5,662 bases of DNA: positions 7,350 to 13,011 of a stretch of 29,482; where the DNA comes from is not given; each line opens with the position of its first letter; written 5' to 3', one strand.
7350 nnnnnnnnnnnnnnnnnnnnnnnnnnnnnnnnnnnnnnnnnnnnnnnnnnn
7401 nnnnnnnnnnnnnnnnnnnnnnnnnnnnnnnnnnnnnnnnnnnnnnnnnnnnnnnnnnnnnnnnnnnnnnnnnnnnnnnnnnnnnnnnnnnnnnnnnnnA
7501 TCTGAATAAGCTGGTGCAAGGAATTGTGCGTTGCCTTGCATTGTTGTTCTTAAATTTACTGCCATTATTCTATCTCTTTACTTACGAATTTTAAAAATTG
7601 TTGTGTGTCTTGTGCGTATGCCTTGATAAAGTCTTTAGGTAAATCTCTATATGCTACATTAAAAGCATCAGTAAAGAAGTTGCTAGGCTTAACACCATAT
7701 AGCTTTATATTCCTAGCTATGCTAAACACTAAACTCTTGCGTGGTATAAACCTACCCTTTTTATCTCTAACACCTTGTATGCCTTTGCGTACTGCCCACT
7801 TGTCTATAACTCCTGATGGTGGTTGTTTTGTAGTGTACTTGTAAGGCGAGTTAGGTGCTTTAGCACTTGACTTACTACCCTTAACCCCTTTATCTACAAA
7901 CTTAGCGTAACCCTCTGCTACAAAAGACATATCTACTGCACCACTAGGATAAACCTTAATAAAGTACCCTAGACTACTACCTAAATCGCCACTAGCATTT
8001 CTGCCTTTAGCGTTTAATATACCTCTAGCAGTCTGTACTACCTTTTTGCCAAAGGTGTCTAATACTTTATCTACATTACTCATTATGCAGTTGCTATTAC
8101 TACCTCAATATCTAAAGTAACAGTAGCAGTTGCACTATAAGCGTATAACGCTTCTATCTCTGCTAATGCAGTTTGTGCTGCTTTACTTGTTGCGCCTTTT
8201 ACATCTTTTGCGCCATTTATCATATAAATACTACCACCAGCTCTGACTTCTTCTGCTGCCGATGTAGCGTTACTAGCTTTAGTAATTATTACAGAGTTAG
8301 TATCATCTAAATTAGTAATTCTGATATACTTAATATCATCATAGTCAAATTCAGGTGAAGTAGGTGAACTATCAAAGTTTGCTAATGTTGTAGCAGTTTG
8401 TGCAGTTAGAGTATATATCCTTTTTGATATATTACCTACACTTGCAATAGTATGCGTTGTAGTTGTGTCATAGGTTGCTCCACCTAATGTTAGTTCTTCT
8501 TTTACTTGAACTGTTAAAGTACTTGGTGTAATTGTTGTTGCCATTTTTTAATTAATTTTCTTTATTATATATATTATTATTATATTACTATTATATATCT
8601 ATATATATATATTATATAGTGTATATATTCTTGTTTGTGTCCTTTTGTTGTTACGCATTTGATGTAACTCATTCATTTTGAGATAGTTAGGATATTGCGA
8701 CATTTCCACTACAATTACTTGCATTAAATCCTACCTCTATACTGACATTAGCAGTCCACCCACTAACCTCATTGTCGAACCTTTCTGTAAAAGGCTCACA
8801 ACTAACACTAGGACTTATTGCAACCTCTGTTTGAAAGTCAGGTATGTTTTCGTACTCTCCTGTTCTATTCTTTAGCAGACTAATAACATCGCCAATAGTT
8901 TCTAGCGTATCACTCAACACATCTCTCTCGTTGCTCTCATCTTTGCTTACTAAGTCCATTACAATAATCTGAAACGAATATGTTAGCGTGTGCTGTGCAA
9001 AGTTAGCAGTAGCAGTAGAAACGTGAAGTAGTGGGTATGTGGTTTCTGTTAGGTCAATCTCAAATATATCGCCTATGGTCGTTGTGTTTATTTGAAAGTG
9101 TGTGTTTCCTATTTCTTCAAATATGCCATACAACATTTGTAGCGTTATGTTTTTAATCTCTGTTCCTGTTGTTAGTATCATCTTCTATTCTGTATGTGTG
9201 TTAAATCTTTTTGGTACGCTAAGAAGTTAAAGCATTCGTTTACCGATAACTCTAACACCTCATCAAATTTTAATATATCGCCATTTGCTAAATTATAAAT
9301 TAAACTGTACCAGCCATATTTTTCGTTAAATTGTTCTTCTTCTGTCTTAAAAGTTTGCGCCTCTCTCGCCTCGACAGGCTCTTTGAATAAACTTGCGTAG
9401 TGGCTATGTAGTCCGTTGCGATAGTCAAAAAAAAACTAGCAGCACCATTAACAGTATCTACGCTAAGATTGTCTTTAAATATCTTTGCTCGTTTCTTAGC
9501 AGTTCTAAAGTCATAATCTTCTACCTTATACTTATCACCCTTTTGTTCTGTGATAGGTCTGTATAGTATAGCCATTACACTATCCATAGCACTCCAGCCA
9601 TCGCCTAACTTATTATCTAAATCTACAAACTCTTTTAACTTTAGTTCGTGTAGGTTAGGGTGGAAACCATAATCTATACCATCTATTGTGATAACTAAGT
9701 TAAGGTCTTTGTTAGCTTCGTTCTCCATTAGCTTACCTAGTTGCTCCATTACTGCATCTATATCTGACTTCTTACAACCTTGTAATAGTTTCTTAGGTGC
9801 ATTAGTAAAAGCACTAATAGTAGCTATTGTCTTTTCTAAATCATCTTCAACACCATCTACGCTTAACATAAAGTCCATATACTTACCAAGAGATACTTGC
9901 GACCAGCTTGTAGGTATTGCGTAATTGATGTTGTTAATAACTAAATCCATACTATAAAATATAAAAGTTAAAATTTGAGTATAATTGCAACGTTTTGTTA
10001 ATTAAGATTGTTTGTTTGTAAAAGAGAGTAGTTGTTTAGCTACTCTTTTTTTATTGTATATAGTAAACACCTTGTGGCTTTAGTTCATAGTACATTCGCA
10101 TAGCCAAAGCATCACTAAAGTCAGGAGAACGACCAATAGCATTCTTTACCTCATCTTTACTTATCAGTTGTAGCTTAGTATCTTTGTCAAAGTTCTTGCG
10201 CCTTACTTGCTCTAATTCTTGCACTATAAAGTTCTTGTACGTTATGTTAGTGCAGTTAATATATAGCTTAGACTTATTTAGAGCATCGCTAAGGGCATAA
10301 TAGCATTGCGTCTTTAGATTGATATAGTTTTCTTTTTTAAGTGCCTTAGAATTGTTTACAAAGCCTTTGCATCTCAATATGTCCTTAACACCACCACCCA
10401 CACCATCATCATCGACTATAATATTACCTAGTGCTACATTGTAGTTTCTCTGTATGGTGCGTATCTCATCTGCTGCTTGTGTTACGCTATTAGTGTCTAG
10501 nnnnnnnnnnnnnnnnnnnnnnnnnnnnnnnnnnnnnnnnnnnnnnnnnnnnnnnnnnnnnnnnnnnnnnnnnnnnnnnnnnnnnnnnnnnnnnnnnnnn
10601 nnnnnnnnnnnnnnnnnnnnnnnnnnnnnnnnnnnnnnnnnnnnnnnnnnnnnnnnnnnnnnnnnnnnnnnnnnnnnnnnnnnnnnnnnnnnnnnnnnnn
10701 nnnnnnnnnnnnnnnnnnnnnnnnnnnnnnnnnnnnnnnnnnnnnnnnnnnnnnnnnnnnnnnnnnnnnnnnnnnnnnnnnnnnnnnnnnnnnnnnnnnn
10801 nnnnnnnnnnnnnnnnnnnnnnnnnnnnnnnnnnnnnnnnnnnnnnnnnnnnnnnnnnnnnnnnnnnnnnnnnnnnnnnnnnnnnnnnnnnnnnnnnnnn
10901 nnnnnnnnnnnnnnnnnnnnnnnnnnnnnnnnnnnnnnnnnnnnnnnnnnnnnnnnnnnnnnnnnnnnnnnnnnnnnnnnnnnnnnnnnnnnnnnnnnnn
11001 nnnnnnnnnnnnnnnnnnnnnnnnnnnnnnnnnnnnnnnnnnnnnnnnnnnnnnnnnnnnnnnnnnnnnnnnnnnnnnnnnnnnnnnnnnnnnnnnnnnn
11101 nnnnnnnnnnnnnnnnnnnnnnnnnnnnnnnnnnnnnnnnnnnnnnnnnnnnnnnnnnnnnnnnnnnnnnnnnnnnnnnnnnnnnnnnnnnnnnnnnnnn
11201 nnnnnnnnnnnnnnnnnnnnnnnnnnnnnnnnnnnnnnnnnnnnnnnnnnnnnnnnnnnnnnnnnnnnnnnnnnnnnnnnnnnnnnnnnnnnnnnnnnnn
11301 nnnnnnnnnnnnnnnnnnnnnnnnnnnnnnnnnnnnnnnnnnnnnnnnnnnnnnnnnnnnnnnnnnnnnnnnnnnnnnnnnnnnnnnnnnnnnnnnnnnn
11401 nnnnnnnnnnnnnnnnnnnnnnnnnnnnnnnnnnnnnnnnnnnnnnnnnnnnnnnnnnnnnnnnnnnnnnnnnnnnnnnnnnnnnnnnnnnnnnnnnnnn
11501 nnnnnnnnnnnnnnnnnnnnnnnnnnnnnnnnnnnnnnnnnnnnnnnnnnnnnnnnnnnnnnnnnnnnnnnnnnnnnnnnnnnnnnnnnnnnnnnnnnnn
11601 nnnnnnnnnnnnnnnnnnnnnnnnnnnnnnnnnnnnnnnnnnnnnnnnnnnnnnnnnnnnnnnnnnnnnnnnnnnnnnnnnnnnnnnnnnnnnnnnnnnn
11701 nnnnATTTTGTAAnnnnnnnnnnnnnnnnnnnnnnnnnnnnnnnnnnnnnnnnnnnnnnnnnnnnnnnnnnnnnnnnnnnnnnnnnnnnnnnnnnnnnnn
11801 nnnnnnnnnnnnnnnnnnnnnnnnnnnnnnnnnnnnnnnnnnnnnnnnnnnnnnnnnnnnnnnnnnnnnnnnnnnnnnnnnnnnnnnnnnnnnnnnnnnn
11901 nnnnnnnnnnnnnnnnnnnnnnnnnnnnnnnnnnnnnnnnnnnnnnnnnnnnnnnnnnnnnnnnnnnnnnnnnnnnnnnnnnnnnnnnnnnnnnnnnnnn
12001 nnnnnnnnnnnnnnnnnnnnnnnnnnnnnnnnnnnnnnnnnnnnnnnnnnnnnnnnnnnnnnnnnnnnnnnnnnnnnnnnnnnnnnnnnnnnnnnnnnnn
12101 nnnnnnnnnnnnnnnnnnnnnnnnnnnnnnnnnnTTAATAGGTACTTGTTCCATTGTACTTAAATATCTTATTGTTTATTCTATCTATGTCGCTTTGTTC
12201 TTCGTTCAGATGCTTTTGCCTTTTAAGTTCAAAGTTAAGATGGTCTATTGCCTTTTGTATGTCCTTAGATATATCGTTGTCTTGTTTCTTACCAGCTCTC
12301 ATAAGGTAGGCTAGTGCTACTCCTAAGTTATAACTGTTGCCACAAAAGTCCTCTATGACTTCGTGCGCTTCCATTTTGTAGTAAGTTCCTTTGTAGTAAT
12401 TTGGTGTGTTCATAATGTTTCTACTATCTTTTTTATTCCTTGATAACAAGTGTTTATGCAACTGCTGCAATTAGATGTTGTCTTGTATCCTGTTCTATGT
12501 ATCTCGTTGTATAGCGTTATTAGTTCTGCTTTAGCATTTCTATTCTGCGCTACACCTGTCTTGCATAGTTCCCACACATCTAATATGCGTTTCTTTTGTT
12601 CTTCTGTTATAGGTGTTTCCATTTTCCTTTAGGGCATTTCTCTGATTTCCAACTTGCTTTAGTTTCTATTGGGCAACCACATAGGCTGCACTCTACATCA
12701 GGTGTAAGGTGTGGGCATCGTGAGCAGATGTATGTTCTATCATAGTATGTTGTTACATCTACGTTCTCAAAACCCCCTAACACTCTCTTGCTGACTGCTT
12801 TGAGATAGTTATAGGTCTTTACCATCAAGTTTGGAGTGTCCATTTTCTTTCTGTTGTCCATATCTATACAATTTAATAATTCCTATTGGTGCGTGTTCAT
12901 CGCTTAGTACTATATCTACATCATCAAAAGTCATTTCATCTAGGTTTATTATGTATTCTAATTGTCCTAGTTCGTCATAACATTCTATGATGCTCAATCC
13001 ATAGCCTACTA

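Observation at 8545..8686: Conserved 34-nt box plus TA-rich tract is present in both of the largest intergenic regions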

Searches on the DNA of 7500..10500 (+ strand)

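Call 7: search_dna_similar(query=window:7500-10500:+, collection=phages, mode=near)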
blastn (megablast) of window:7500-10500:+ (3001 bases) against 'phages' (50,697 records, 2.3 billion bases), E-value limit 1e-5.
No match.

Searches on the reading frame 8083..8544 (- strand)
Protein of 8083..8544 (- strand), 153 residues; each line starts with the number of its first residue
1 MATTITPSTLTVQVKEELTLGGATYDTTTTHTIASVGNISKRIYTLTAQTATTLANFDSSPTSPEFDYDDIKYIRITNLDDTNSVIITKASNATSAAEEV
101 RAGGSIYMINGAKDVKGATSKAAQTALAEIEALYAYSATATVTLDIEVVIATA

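Call 14: search_protein_families(library=phrogs, proteins=[window:8083-8544:-], max_evalue=0.001)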
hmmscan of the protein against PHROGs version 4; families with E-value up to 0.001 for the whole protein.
window:8083-8544:- (153 aa): 0 families

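Call 18: search_protein_families(library=pfam, proteins=[window:8083-8544:-], max_evalue=0.1)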
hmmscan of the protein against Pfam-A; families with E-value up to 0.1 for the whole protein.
window:8083-8544:- (153 aa): 0 families

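Call 24: find_related_loci(query=window:8083-8544:-, collection=viral_contigs, flank=2500)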
Query window:8083-8544:- (153 aa) in viral_contigs; peptide patterns used: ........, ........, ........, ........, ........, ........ (x = any residue, [..] = any of these).
385 stretches matched a pattern; 361 encode a relative of the query (tblastn E <= 1e-3); the best 80 are kept; 80 distinct loci.
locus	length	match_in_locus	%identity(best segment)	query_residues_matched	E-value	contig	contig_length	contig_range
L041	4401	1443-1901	98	1-153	5e-94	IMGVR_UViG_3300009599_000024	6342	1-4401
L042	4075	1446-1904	98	1-153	2e-94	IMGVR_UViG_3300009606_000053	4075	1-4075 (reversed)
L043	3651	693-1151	93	1-153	9e-76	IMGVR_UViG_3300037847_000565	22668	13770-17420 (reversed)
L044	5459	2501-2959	78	1-153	3e-75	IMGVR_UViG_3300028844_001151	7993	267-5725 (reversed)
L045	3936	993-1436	51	1-152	2e-41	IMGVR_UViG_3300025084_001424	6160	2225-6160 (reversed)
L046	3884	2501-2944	51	1-152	2e-41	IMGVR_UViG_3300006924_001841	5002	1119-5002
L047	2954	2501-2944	51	1-152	2e-41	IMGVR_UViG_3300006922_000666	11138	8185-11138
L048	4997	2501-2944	51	1-152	2e-41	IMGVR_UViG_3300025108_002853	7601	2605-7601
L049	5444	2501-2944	51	1-152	2e-41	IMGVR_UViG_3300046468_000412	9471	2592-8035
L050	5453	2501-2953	46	1-153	1e-29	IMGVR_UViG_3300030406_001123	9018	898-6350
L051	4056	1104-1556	44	1-153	2e-29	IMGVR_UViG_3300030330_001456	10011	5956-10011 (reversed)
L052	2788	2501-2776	57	1-92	5e-29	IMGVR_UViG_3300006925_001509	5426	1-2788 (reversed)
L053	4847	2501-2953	44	1-153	5e-29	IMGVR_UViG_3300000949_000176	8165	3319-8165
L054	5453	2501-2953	41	1-153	9e-27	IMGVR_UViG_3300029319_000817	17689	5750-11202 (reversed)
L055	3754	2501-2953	42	1-153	9e-27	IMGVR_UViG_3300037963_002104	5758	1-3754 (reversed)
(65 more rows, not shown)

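Call 60: search_protein_families(library=ncbifam, proteins=[window:8083-8544:-], max_evalue=0.1)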
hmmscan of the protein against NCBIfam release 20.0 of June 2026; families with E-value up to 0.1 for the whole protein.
window:8083-8544:- (153 aa): 0 families

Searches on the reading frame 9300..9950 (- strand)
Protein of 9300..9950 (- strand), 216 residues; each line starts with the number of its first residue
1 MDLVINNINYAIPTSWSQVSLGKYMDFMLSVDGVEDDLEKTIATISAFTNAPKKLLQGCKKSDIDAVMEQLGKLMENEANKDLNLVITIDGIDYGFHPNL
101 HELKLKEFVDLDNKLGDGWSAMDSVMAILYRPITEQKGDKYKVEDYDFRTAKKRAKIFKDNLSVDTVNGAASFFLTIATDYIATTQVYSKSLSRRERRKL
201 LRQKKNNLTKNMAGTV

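Call 14: search_protein_families(library=phrogs, proteins=[window:9300-9950:-], max_evalue=0.001)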
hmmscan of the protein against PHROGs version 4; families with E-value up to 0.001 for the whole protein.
window:9300-9950:- (216 aa): 1 family
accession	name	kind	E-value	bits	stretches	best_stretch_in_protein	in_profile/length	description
phrog_32199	-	unknown function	4.6e-12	47.5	1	10-153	3-134/175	-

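Call 18: search_protein_families(library=pfam, proteins=[window:9300-9950:-], max_evalue=0.1)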
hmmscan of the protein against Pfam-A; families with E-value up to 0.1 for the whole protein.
window:9300-9950:- (216 aa): 1 family
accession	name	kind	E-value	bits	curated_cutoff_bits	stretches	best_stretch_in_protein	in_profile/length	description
PF08564.16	CDC37_C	-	0.014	16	22.1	1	40-86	11-57/100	Cdc37 C terminal domain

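Call 60: search_protein_families(library=ncbifam, proteins=[window:9300-9950:-], max_evalue=0.1)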
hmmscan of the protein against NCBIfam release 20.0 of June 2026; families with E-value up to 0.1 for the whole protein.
window:9300-9950:- (216 aa): 0 families

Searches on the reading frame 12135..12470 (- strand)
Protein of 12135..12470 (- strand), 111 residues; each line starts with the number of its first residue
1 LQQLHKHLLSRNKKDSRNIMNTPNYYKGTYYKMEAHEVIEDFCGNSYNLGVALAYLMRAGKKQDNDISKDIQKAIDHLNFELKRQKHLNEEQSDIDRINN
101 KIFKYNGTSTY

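Call 15: search_protein_families(library=phrogs, proteins=[window:12135-12470:-], max_evalue=0.001)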
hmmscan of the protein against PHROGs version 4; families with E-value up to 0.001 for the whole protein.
window:12135-12470:- (111 aa): 10 families
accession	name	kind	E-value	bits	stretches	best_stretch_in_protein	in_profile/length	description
phrog_236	-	other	1.3e-12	49.1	1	11-96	232-316/431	nucleotide kinase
phrog_1689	-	other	3.4e-08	34.6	1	11-86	158-235/243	nucleotide kinase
phrog_4897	-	other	6.5e-08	33.9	1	8-88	103-183/186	kinase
phrog_26005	-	unknown function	1.7e-06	28.7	1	5-86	228-307/310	-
phrog_11324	-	other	3e-06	28.8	1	17-91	8-77/139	nucleotide kinase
phrog_4472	-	other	6.4e-06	27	1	13-90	8-82/100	nucleotide kinase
phrog_25460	-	unknown function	1.1e-05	26.2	1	20-87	77-142/144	-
phrog_4943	-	unknown function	3.6e-05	25.3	1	11-84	82-158/166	-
phrog_1225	-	unknown function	3.9e-05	25.1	1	52-102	44-99/178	-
phrog_2585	-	other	9.7e-05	23.8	1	10-75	88-157/175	nucleotide kinase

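Call 87: search_protein_families(library=pfam, proteins=[window:12135-12470:-], max_evalue=0.05)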
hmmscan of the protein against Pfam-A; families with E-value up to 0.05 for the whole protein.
window:12135-12470:- (111 aa): 1 family
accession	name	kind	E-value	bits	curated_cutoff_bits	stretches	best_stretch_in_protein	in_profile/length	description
PF11753.13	DUF3310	-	0.00019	21.9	24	1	21-76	2-57/60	Protein of unknwon function (DUF3310)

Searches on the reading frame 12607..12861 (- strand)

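Call 18: search_protein_families(library=pfam, proteins=[window:12607-12861:-], max_evalue=0.1)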
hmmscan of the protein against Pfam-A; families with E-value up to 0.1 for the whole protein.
window:12607-12861:- (84 aa): 1 family
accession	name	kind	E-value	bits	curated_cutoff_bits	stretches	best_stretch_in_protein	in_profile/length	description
PF19668.4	DUF6171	-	5.5e-08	33.5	27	1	5-81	10-80/80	Family of unknown function (DUF6171)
